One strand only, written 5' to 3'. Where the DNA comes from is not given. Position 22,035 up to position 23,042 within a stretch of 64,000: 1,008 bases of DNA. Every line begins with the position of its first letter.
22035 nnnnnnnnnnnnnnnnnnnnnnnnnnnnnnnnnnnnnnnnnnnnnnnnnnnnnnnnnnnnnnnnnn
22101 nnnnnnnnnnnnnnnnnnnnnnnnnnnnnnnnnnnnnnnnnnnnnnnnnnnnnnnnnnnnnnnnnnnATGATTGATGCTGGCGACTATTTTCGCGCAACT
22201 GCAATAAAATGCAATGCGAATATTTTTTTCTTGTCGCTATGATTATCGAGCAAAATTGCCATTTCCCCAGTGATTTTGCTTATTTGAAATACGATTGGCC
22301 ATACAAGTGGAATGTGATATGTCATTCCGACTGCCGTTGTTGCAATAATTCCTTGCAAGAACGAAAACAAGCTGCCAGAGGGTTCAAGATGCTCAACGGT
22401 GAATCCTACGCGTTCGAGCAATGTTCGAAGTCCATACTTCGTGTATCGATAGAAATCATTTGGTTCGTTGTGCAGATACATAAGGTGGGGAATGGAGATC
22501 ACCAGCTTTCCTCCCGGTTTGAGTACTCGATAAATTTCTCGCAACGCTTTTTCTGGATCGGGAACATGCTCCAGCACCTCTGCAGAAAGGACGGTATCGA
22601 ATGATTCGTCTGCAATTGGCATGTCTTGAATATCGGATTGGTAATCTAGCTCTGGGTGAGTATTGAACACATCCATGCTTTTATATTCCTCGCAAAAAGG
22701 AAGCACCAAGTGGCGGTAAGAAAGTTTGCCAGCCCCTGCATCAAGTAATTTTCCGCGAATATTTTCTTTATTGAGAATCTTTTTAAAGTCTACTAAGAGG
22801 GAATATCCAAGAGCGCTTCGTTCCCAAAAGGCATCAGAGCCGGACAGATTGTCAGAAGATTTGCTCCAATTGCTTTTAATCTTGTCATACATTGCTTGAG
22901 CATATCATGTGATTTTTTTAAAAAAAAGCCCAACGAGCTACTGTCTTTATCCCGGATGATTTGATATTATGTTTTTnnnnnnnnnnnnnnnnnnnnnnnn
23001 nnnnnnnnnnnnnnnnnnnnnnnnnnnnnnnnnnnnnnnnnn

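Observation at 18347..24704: Second GT-C paralog family (B), with a GtrA-like mini-protein 6 nt downstream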

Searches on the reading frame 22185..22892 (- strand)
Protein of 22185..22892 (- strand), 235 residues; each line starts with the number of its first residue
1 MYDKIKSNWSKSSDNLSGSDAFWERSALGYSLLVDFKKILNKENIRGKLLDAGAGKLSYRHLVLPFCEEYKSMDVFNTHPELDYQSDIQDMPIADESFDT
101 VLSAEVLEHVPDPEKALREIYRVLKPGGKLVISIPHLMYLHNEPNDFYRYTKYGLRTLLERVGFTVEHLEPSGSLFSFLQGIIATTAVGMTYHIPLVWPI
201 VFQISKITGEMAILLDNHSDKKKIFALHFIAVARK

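Call 7: search_protein_families(library=pfam, proteins=[window:22185-22892:-], max_evalue=1)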
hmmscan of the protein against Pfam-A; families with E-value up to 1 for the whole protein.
window:22185-22892:- (235 aa): 13 families
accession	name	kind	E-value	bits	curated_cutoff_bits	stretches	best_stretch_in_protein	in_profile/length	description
PF08241.18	Methyltransf_11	-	1.1e-18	68.1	21.2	1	83-132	45-95/95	Methyltransferase domain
PF13847.12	Methyltransf_31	-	2.3e-13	50.5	27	1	85-136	60-113/145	Methyltransferase domain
PF13489.12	Methyltransf_23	-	7e-13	49.1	27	1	40-168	17-163/164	Methyltransferase domain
PF13649.12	Methyltransf_25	-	7e-11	43.1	27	1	85-128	52-97/97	Methyltransferase domain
PF08242.18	Methyltransf_12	-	7.9e-10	39.8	30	1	85-130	64-98/98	Methyltransferase domain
PF01209.24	Ubie_methyltran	-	4.6e-08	33.1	20.1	1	85-132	104-151/233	ubiE/COQ5 methyltransferase family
PF05148.21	Methyltransf_8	-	3.9e-05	24.1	27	1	67-133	93-157/219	Hypothetical methyltransferase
PF20922.3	Anamorsin_N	-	5.5e-05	23.4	27.1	1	87-134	41-89/163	Anamorsin, N-terminal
PF05219.18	DREV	-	0.0017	18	26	1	41-148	90-204/265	DREV methyltransferase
PF08003.17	Methyltransf_9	-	0.0061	16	23.8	1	84-132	170-217/315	Protein of unknown function (DUF1698)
PF01234.23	NNMT_PNMT_TEMT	-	0.082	12.5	25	0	99-132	160-197/261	NNMT/PNMT/TEMT family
PF07021.18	MetW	-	0.16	12.1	21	1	93-137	71-112/193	Methionine biosynthesis protein MetW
PF05401.17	NodS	-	0.2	11.9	24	1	85-132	95-144/201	Nodulation protein S (NodS)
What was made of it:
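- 22185..22892 (-): Class I SAM methyltransferase, 235 aa ('MTase235'), divergently transcribed from B2. Pfam Methyltransf_11 E 1e-18 (call 7).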
